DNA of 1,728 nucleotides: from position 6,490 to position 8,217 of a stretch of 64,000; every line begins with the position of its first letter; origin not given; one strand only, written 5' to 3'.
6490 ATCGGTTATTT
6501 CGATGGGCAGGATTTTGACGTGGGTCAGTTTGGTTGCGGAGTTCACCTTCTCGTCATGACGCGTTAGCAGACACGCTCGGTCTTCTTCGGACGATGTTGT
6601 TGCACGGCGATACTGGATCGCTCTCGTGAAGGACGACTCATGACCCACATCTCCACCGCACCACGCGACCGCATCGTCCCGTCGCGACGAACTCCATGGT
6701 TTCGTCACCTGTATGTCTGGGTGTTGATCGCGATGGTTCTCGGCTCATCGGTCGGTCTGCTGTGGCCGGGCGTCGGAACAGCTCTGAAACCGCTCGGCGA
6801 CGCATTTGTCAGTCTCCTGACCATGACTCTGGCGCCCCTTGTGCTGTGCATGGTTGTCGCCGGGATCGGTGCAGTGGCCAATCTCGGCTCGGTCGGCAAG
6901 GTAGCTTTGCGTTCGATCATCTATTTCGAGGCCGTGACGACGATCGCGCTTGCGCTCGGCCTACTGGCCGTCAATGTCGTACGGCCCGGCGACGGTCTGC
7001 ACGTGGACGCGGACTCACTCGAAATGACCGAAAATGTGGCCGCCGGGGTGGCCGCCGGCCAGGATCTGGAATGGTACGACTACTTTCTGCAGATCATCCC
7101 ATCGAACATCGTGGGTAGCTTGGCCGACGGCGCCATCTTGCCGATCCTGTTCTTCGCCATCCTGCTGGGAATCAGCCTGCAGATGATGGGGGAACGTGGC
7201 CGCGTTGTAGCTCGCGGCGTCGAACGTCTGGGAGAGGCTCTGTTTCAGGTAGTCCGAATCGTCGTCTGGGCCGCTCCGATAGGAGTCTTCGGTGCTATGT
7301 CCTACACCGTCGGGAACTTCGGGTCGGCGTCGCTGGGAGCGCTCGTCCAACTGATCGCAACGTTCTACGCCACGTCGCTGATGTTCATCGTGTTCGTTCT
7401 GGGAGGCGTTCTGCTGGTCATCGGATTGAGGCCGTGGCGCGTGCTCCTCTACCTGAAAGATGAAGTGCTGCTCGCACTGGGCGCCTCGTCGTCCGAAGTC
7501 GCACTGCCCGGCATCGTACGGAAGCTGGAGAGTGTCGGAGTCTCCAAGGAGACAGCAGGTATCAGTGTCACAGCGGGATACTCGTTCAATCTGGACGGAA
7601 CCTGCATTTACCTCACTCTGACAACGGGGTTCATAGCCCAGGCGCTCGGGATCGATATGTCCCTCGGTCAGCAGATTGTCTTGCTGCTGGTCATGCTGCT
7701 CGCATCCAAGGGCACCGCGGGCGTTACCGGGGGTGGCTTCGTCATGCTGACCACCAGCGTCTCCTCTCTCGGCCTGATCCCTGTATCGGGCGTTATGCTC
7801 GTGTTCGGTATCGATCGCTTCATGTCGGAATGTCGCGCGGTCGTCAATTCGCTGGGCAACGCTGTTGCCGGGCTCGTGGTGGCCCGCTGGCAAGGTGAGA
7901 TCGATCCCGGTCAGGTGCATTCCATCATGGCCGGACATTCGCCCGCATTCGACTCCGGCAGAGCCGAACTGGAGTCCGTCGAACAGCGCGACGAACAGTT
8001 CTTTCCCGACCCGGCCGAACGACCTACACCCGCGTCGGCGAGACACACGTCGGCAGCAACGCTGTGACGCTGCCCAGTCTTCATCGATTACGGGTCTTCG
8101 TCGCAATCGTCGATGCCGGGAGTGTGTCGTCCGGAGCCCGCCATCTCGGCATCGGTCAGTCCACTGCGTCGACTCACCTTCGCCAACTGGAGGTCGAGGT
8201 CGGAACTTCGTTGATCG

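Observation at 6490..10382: dctA-lysR-phnA operon: candidate DAACS-family phosphonoacetate importer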

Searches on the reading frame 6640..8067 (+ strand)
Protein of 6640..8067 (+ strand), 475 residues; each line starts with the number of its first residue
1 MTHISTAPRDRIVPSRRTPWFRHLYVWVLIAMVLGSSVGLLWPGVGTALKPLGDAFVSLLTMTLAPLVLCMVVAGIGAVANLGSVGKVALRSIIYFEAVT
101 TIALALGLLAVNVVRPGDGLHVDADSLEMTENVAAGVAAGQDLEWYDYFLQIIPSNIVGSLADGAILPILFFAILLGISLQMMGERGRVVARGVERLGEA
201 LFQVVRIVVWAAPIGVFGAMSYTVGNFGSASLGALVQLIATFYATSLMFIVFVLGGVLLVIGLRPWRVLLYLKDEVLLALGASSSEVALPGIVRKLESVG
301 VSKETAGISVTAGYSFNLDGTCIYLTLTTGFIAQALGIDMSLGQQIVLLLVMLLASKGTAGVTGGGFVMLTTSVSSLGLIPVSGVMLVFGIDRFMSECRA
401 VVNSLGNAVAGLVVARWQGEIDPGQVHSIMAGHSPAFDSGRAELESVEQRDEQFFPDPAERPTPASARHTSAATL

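Call 3: search_protein_families(library=ncbifam, proteins=[window:6640-8067:+])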
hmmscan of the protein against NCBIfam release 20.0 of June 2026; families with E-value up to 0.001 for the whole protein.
window:6640-8067:+ (475 aa): 4 families
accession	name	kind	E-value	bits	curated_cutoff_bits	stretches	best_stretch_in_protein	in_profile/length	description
NF002461.0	PRK01663.1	subfamily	1.6e-146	488.7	513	1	17-434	2-418/428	C4-dicarboxylate transporter DctA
NF009587.0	PRK13027.1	subfamily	3.9e-129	431.3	570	1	20-444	5-429/442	C4-dicarboxylate transporter DctA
NF008440.0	PRK11283.1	equivalog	9e-86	288.3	638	1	45-424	37-418/437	glutamate/aspartate:proton symporter GltP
NF010151.0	PRK13628.1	equivalog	3.2e-27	95.6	308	1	26-378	18-358/407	serine/threonine transporter SstT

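Call 4: search_protein_families(library=pfam, proteins=[window:6640-8067:+])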
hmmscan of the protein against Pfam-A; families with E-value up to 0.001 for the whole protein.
window:6640-8067:+ (475 aa): 1 family
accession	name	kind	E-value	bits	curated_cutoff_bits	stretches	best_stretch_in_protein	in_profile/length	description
PF00375.23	SDF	-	1e-99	334.6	27.9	1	24-417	1-387/387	Sodium:dicarboxylate symporter family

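Call 9: find_homologous_proteins(query=window:6640-8067:+, max_evalue=1e-30)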
Query window:6640-8067:+ (475 aa): 7963 proteins with E <= 1e-30 among 8000 candidates; the best 120 are listed.
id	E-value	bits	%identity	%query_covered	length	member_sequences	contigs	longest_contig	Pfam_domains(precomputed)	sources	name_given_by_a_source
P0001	0.0e+0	1009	100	100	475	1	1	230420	PF00375.24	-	-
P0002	4.7e-228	776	86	89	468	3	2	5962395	PF00375.24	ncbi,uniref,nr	ncbi:cation:dicarboxylate symporter family transporter [Mycolicibacterium mengxianglii]|uniref:catio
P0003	2.0e-227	774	84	91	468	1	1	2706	PF00375.24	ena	-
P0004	2.3e-227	773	78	99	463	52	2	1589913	PF00375.24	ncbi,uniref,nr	ncbi:aerobic C4-dicarboxylate transport protein [Rhodococcus fascians]|uniref:cation:dicarboxylate s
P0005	9.2e-227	771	79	99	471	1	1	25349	PF00375.24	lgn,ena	-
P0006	7.5e-223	758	79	97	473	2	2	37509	PF00375.24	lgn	-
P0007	2.8e-220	750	79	95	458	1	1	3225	PF00375.24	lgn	-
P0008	3.5e-218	743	82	89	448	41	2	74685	PF00375.24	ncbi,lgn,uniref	ncbi:cation:dicarboxylate symporter family transporter [Mycolicibacterium sp.]|uniref:cation:dicarbo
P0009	3.7e-184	631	71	90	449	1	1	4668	PF00375.24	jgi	jgi:aerobic C4-dicarboxylate transport protein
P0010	2.0e-183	628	69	93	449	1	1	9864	PF00375.24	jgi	jgi:aerobic C4-dicarboxylate transport protein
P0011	1.6e-180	619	65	96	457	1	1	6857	PF00375.24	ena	-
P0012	1.8e-178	612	67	92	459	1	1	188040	PF00375.24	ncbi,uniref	ncbi:cation:dicarboxylate symporter family transporter [Nocardiopsis mangrovi]|uniref:Cation:dicarbo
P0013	4.9e-178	611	65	96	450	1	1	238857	PF00375.24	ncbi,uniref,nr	ncbi:cation:dicarboxylate symporter family transporter [Pseudonocardia sp. MH-G8]|uniref:cation:dica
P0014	2.3e-177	608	67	90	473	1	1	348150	PF00375.24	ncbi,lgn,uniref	ncbi:cation:dicarboxylase symporter family transporter [Nocardia sp. NPDC052254]|uniref:cation:dicar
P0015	2.7e-177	608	67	87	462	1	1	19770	PF00375.24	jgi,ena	-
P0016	7.1e-177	607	64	97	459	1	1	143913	PF00375.24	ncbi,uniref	ncbi:cation:dicarboxylate symporter family transporter [Streptomyces hygroscopicus]|uniref:cation:di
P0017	8.5e-177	607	68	89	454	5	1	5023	PF00375.24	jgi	jgi:aerobic C4-dicarboxylate transport protein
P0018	1.1e-175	603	65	97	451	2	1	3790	PF00375.24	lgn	-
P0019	1.8e-175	602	64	96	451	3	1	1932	PF00375.24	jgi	jgi:aerobic C4-dicarboxylate transport protein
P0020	4.6e-175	601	68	88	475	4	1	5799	PF00375.24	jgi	jgi:aerobic C4-dicarboxylate transport protein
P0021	6.5e-175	600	67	88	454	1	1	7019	PF00375.24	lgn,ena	-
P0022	2.8e-174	598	63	98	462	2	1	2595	PF00375.24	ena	-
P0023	4.6e-173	594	68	88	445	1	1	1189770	PF00375.24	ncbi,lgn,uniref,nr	ncbi:cation:dicarboxylate symporter family transporter [Pseudonocardia spinosispora]|uniref:cation:d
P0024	4.8e-173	594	66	92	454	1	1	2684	PF00375.24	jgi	jgi:aerobic C4-dicarboxylate transport protein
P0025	2.0e-172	592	68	89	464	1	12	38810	PF00375.24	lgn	-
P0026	9.0e-172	590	64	93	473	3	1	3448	PF00375.24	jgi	jgi:aerobic C4-dicarboxylate transport protein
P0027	1.6e-171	589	68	88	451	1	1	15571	PF00375.24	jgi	jgi:aerobic C4-dicarboxylate transport protein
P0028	3.1e-171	588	67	92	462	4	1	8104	PF00375.24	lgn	-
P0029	1.2e-170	586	66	88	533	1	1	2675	PF00375.24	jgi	jgi:aerobic C4-dicarboxylate transport protein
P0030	1.6e-170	586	64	95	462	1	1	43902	PF00375.24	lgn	-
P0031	5.8e-170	584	63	94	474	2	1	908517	PF00375.24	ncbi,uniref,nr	ncbi:cation:dicarboxylate symporter family transporter [Pseudonocardia sp. ICBG162]|uniref:cation:di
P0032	7.6e-170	584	61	96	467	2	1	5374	PF00375.24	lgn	-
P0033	1.4e-169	583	64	94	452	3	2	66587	PF00375.24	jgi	-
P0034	2.0e-168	579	64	91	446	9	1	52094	PF00375.24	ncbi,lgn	ncbi:cation:dicarboxylate symporter family transporter [Nonomuraea sp. NPDC003201]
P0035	1.1e-167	577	65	91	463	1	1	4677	PF00375.24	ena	-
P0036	4.3e-167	575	64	90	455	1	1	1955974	PF00375.24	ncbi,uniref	ncbi:cation:dicarboxylate symporter family transporter [Nocardia callitridis]|uniref:Dicarboxylate/a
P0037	2.2e-166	572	62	94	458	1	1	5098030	PF00375.24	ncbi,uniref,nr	ncbi:cation:dicarboxylase symporter family transporter [Rhodococcus sp. ABRD24]|uniref:cation:dicarb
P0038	8.2e-166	570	64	89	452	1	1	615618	PF00375.24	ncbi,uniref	ncbi:cation:dicarboxylate symporter family transporter [Clavibacter sp. Sh2088]|uniref:cation:dicarb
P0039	4.8e-165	568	62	94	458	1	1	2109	PF00375.24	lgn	-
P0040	9.0e-165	567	59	98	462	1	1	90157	PF00375.24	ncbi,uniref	ncbi:cation:dicarboxylase symporter family transporter [Nonomuraea sp. NPDC005650]|uniref:cation:dic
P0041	1.2e-164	567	63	91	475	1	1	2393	PF00375.24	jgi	jgi:aerobic C4-dicarboxylate transport protein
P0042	2.8e-164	565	63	89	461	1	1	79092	PF00375.24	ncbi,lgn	-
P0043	3.0e-164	565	64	90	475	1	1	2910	PF00375.24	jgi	jgi:aerobic C4-dicarboxylate transport protein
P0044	8.8e-164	564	61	95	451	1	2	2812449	PF00375.24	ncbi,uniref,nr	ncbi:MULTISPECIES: cation:dicarboxylate symporter family transporter [unclassified Plantibacter]|uni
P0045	2.5e-163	562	63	89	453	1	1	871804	PF00375.24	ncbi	ncbi:cation:dicarboxylate symporter family transporter [Microbacterium sp. NPDC091313]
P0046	4.4e-162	558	62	93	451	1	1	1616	PF00375.24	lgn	-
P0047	7.8e-162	557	62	94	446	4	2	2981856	PF00375.24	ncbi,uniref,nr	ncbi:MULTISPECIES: cation:dicarboxylate symporter family transporter [unclassified Microbacterium]|u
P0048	7.3e-160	551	60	94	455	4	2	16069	PF00375.24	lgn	-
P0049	1.0e-156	540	61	91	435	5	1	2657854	PF00375.24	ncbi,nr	ncbi:cation:dicarboxylate symporter family transporter [Plantibacter cousiniae (nom. nud.)]|nr:catio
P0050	2.4e-155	536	56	91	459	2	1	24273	PF00375.24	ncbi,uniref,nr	ncbi:cation:dicarboxylate symporter family transporter [Streptomyces hainanensis]|uniref:Cation:dica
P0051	3.0e-154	532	64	86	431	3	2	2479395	PF00375.24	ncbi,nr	ncbi:hypothetical protein ASF83_04355 [Plantibacter sp. Leaf171]|nr:hypothetical protein ASE44_04370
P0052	4.4e-154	532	70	76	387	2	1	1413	PF00375.24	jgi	jgi:aerobic C4-dicarboxylate transport protein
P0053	1.0e-153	531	62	91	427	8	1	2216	PF00375.24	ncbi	-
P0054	1.0e-152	527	61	91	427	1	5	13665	PF00375.24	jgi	jgi:aerobic C4-dicarboxylate transport protein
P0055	3.8e-152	525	64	85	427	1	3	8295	PF00375.24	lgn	-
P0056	1.4e-148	514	55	96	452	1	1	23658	PF00375.24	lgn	-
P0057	1.4e-144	500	55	88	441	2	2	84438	PF00375.24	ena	-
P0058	1.7e-140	487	54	89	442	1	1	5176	PF00375.24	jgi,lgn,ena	-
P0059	2.1e-139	483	51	92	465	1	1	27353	PF00375.24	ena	-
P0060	7.2e-138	478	52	95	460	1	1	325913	PF00375.24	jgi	jgi:aerobic C4-dicarboxylate transport protein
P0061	7.0e-137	475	49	90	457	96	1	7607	PF00375.24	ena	-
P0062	8.7e-136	471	50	90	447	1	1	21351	PF00375.24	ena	-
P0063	1.2e-135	471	47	96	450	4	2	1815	PF00375.24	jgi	jgi:aerobic C4-dicarboxylate transport protein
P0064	2.5e-135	470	48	93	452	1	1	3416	PF00375.24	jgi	jgi:aerobic C4-dicarboxylate transport protein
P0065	5.2e-135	469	52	87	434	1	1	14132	PF00375.24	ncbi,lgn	-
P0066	1.7e-133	464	50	88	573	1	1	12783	PF00375.24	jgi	jgi:aerobic C4-dicarboxylate transport protein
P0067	4.5e-133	462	50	88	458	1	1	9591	PF00375.24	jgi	jgi:aerobic C4-dicarboxylate transport protein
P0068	5.3e-133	462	50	87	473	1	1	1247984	PF00375.24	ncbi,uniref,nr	ncbi:C4-dicarboxylate transporter DctA [Embleya scabrispora]|uniref:C4-dicarboxylate transporter Dct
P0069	1.0e-132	461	46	95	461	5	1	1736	PF00375.24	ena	-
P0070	1.0e-132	461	48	92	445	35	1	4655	PF00375.24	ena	-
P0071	1.3e-132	461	50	87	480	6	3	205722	PF00375.24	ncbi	ncbi:C4-dicarboxylate transporter DctA [Embleya sp. NPDC055664]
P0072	1.6e-132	461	48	90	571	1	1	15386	PF00375.24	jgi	jgi:aerobic C4-dicarboxylate transport protein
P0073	1.8e-132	460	50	88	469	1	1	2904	PF00375.24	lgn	-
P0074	5.5e-132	459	47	96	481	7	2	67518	PF00375.24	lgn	-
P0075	3.5e-131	456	47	95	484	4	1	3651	PF00375.24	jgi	-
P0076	1.8e-130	454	64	73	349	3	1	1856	PF00375.24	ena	-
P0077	4.4e-130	453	50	88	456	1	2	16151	PF00375.24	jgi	jgi:aerobic C4-dicarboxylate transport protein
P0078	2.0e-129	450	48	89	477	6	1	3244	PF00375.24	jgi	jgi:aerobic C4-dicarboxylate transport protein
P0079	1.4e-128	448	49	88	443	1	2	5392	PF00375.24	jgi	jgi:aerobic C4-dicarboxylate transport protein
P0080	2.3e-128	447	49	88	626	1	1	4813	PF00375.24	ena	-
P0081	4.4e-128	446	47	91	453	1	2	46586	PF00375.24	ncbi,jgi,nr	ncbi:MAG: dctA [Streptosporangiaceae bacterium]|jgi:aerobic C4-dicarboxylate transport protein|nr:dc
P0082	9.5e-128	445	49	88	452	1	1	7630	PF00375.24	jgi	-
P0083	1.5e-127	444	49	89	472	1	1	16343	PF00375.24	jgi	jgi:aerobic C4-dicarboxylate transport protein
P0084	1.5e-127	444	47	94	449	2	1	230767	PF00375.24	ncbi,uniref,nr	ncbi:C4-dicarboxylate transporter DctA [Actinomadura barringtoniae]|uniref:C4-dicarboxylate transpor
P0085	2.6e-127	444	49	86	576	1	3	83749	PF00375.24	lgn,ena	-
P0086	2.2e-126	440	47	91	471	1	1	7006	PF00375.24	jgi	jgi:aerobic C4-dicarboxylate transport protein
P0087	5.0e-126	439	45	100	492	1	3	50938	PF00375.24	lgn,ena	-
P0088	9.5e-126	438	45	100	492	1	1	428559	PF00375.24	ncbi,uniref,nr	ncbi:aerobic C4-dicarboxylate transport protein [Arthrobacter pascens]|uniref:C4-dicarboxylate trans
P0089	1.6e-125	438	46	94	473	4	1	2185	PF00375.24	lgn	-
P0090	3.0e-125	437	47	91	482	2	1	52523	PF00375.24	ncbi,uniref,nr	ncbi:C4-dicarboxylate transporter DctA [Frankia sp. Cj5]|uniref:C4-dicarboxylate transporter DctA n=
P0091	5.5e-125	436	41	71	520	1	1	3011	PF00375.24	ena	-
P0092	9.3e-125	435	48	58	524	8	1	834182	PF00375.24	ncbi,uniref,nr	ncbi:dicarboxylate/amino acid:cation symporter [Rhizobium mongolense]|uniref:C4-dicarboxylate transp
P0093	2.3e-124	434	45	99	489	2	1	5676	PF00375.24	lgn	-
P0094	2.4e-124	434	46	99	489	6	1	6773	PF00375.24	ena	-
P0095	2.0e-123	431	47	88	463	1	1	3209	PF00375.24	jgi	-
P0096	3.2e-123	430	46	96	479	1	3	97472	PF00375.24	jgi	jgi:aerobic C4-dicarboxylate transport protein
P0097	1.2e-122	428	46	97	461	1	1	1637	PF00375.24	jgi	-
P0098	3.3e-122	427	47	91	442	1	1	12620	PF00375.24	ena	-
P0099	4.7e-122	426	47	92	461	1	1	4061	PF00375.24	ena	-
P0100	4.9e-122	426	46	97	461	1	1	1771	PF00375.24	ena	-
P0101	1.0e-121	425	48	92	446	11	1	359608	PF00375.24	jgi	jgi:aerobic C4-dicarboxylate transport protein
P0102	1.3e-121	425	49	89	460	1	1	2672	PF00375.24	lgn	-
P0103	1.8e-121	424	45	96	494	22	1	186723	PF00375.24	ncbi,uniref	ncbi:C4-dicarboxylate transporter DctA [Arthrobacter sp. NPDC093125]|uniref:C4-dicarboxylate transpo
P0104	2.1e-121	424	47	94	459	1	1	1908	PF00375.24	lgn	-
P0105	2.2e-121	424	44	100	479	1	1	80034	PF00375.24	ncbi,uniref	ncbi:C4-dicarboxylate transporter DctA [Streptomyces sp. NPDC023723]|uniref:C4-dicarboxylate transpo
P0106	4.8e-121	423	47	92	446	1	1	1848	PF00375.24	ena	-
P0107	8.0e-121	422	47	88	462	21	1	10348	PF00375.24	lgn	-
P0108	9.8e-121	422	44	96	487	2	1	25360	PF00375.24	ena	-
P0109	1.0e-120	422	47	90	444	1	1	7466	PF00375.24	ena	-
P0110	1.1e-120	422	45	91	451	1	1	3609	PF00375.24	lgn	-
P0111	1.9e-120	421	45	96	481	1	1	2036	PF00375.24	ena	-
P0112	2.2e-120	421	45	96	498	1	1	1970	PF00375.24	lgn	-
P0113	3.5e-120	420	46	91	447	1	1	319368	PF00375.24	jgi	-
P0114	4.6e-120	420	44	97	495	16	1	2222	PF00375.24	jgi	jgi:aerobic C4-dicarboxylate transport protein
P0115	5.6e-120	419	47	92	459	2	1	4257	PF00375.24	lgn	-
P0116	6.8e-120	419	47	92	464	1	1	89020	PF00375.24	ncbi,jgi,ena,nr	ncbi:MAG TPA: C4-dicarboxylate transporter DctA [Mycobacteriales bacterium]|jgi:aerobic C4-dicarboxy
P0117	7.9e-120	419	49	87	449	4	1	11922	PF00375.24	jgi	jgi:aerobic C4-dicarboxylate transport protein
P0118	9.0e-120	419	47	88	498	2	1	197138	PF00375.24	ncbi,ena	-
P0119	1.3e-119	418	48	89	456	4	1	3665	PF00375.24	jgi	jgi:aerobic C4-dicarboxylate transport protein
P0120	1.4e-119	418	47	92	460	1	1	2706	PF00375.24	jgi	jgi:aerobic C4-dicarboxylate transport protein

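Call 10: find_encoding_contigs(protein=P0004, flank=7000, max_places=2)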
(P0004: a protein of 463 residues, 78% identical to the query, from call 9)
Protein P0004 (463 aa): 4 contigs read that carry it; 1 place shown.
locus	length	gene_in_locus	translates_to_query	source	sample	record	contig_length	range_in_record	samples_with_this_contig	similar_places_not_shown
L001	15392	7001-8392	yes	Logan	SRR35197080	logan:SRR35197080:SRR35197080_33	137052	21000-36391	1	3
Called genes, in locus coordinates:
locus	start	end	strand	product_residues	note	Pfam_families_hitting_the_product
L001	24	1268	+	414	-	PF00042:Globin, PF00175:NAD_binding_1 (weak)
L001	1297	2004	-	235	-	-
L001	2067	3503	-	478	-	PF07690:MFS_1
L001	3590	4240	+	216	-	PF00440:TetR_N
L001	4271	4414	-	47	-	-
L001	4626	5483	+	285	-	PF00376:MerR, PF13411:MerR_1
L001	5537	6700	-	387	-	PF06441:EHN, PF00561:Abhydrolase_1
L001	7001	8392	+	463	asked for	PF00375:SDF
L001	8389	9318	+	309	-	PF00126:HTH_1, PF03466:LysR_substrate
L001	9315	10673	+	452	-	PF01663:Phosphodiest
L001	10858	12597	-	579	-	PF07969:Amidohydro_3, PF01979:Amidohydro_1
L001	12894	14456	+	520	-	PF07969:Amidohydro_3, PF01979:Amidohydro_1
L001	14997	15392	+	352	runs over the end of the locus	PF13407:Peripla_BP_4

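Call 11: find_encoding_contigs(protein=P0016, flank=7000, max_places=2)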
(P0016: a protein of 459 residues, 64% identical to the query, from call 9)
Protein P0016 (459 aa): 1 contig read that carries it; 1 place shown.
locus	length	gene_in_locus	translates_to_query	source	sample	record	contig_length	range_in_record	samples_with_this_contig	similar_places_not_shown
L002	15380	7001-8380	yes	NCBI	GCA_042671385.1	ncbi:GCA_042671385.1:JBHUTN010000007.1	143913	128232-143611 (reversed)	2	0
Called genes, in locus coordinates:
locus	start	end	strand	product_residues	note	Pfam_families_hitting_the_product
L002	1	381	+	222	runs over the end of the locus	PF09335:VTT_dom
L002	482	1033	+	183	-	PF25084:LbH_EIF2B (weak), PF14602:Hexapep_2 (weak), PF00132:Hexapep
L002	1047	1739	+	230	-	PF13185:GAF_2, PF03861:ANTAR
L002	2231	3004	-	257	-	PF00903:Glyoxalase (weak), PF22677:Ble-like_N (faint), PF00903:Glyoxalase, PF18029:Glyoxalase_6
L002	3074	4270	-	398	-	PF06081:ArAE_1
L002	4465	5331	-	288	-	PF00892:EamA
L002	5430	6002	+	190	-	PF12844:HTH_19, PF13560:HTH_31, PF01381:HTH_3, PF13443:HTH_26 (faint), PF07883:Cupin_2, PF02311:AraC_binding (weak)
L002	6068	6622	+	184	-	PF04073:tRNA_edit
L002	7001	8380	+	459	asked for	PF00375:SDF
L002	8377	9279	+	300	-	PF00126:HTH_1, PF03466:LysR_substrate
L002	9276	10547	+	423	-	PF01663:Phosphodiest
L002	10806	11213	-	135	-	PF13380:CoA_binding_2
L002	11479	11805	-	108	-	PF03795:YCII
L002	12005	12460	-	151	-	PF01047:MarR, PF12802:MarR_2, PF09339:HTH_IclR (weak), PF13412:HTH_24, PF25212:HVO_A0114 (weak)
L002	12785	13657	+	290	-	PF16868:NMT1_3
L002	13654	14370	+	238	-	PF00596:Aldolase_II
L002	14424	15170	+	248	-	PF01738:DLH, PF12146:Hydrolase_4 (faint), PF00326:Peptidase_S9 (faint), PF02230:Abhydrolase_2 (weak), PF08840:BAAT_C (faint)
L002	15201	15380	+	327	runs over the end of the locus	-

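Call 12: find_encoding_contigs(protein=P0047, flank=7000, max_places=2)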
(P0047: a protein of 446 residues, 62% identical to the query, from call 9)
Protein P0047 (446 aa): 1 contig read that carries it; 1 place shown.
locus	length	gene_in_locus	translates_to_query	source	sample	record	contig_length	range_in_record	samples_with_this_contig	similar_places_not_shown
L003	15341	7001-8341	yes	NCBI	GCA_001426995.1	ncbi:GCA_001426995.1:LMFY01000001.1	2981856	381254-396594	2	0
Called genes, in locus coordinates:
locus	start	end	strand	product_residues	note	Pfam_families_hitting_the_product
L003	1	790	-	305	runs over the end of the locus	PF00528:BPD_transp_1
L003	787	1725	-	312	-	PF00528:BPD_transp_1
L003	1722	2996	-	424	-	PF01547:SBP_bac_1, PF13416:SBP_bac_8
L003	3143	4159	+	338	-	PF00356:LacI, PF00532:Peripla_BP_1, PF13407:Peripla_BP_4, PF13377:Peripla_BP_3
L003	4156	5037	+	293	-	PF00753:Lactamase_B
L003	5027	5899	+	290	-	PF08450:SGL, PF03088:Str_synth (faint), PF01436:NHL (faint)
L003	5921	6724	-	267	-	PF00561:Abhydrolase_1, PF12697:Abhydrolase_6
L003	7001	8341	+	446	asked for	PF00375:SDF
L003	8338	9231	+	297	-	PF00126:HTH_1, PF03466:LysR_substrate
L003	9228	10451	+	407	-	PF01663:Phosphodiest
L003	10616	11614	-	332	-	PF01156:IU_nuc_hydro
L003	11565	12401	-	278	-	PF00294:PfkB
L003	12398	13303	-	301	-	PF01156:IU_nuc_hydro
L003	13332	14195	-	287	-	PF00528:BPD_transp_1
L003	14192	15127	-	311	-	PF00528:BPD_transp_1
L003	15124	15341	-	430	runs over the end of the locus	PF01547:SBP_bac_1, PF13416:SBP_bac_8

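Call 14: find_encoding_contigs(protein=P0050, flank=6000, max_places=2)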
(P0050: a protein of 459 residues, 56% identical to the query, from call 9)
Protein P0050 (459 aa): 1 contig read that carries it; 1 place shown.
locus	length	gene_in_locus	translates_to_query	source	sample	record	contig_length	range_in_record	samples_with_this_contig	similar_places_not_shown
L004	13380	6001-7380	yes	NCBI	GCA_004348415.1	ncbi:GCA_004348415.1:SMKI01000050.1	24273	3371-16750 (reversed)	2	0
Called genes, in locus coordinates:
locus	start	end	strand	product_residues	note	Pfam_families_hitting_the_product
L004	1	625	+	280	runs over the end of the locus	PF00072:Response_reg, PF00486:Trans_reg_C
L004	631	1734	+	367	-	PF00672:HAMP, PF00512:HisKA, PF02518:HATPase_c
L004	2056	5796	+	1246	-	PF16078:2-oxogl_dehyd_N, PF00198:2-oxoacid_dh, PF00676:E1_dh, PF02779:Transket_pyr, PF16870:OxoGdeHyase_C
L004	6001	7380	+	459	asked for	PF00375:SDF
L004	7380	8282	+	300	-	PF00126:HTH_1, PF03466:LysR_substrate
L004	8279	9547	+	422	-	PF01663:Phosphodiest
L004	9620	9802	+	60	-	PF19599:DUF6104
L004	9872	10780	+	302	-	PF13349:DUF4097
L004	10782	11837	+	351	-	-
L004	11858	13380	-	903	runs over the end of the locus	-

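Call 15: find_encoding_contigs(protein=P0057, flank=6000, max_places=2)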
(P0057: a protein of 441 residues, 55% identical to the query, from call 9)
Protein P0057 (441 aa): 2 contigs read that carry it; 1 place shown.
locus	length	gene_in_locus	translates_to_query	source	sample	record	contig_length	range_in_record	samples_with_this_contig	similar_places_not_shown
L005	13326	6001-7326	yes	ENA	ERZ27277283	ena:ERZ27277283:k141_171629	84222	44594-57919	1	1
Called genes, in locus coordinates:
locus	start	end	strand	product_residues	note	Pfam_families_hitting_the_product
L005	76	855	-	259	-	PF02096:60KD_IMP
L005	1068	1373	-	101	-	-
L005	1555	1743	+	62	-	-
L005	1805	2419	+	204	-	PF01965:DJ-1_PfpI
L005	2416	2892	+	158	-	PF12802:MarR_2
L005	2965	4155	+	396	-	PF01594:AI-2E_transport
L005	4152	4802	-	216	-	PF01370:Epimerase (weak), PF05368:NmrA, PF13460:NAD_binding_10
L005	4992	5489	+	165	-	PF11343:DUF3145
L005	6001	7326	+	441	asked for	PF00375:SDF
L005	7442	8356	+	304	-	PF00126:HTH_1, PF03466:LysR_substrate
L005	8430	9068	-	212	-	PF01865:PhoU_div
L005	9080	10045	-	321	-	PF01384:PHO4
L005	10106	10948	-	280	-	PF00285:Citrate_synt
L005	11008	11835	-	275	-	PF01144:CoA_trans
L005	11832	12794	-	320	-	PF01144:CoA_trans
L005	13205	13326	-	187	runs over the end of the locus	-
